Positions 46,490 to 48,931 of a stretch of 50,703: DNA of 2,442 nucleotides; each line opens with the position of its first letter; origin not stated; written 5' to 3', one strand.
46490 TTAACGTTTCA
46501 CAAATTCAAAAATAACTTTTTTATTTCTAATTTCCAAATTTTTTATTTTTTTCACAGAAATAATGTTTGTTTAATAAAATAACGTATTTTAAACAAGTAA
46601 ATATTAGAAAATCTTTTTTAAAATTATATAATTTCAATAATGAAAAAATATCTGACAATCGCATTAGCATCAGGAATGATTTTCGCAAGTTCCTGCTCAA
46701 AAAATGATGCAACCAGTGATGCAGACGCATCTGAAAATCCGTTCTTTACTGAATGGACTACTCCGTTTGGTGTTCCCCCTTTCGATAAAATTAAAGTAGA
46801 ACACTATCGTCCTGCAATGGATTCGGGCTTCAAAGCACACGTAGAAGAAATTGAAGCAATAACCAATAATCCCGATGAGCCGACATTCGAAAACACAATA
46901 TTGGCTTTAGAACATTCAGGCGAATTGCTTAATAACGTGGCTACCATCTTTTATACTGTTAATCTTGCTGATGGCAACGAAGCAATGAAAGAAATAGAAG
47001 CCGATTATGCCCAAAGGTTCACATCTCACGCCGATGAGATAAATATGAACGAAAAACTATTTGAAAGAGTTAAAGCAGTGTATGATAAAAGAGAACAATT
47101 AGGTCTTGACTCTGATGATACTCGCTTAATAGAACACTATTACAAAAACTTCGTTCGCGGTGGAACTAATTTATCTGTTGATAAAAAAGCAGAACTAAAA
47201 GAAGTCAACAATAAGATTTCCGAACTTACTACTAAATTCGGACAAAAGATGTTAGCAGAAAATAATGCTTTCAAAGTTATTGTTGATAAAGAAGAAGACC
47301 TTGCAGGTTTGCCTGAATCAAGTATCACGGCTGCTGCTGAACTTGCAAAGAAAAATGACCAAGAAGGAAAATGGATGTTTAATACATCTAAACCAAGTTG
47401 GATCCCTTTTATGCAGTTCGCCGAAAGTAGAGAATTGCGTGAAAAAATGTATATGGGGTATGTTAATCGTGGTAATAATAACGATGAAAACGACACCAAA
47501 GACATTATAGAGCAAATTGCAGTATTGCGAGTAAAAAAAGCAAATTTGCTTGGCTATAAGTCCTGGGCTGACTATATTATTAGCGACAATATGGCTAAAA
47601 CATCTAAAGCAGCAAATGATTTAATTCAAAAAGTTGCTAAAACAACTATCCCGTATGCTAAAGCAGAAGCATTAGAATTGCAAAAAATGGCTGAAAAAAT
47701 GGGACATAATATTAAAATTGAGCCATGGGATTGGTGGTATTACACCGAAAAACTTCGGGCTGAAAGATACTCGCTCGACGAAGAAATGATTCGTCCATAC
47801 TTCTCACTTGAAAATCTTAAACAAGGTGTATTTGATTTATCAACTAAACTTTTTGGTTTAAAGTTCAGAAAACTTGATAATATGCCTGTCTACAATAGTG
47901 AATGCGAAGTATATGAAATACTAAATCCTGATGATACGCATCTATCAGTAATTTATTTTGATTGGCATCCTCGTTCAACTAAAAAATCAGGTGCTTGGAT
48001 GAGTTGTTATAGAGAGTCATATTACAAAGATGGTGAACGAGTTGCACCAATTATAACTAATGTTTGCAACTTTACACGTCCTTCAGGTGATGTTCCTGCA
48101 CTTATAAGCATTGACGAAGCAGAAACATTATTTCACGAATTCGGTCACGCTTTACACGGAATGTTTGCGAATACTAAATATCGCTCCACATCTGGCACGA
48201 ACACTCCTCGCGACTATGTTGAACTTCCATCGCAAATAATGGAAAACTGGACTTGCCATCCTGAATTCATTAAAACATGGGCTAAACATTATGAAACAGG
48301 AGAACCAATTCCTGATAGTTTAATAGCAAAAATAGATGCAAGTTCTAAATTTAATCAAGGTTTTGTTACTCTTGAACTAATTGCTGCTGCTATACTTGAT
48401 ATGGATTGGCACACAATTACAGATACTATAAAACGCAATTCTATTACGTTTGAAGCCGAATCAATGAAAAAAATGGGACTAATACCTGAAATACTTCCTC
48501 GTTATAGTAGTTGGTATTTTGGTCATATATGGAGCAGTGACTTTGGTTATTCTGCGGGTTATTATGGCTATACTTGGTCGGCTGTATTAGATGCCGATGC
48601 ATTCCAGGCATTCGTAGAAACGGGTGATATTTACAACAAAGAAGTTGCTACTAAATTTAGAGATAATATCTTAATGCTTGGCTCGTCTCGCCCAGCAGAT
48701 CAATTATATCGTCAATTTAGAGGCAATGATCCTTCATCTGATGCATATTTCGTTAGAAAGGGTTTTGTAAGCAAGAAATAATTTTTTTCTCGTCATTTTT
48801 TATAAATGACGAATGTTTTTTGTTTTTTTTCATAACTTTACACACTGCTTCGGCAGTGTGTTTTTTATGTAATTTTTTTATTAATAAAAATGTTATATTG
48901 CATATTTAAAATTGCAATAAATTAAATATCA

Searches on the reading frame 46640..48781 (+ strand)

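Call 20: search_protein_families(library=pfam, proteins=[window:46640-48781:+], max_evalue=0.001)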
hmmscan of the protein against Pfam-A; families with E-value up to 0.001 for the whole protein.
window:46640-48781:+ (713 aa): 1 family
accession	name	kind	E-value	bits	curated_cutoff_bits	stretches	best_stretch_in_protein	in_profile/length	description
PF01432.26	Peptidase_M3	-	2.2e-122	410.1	27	1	258-703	2-451/457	Peptidase family M3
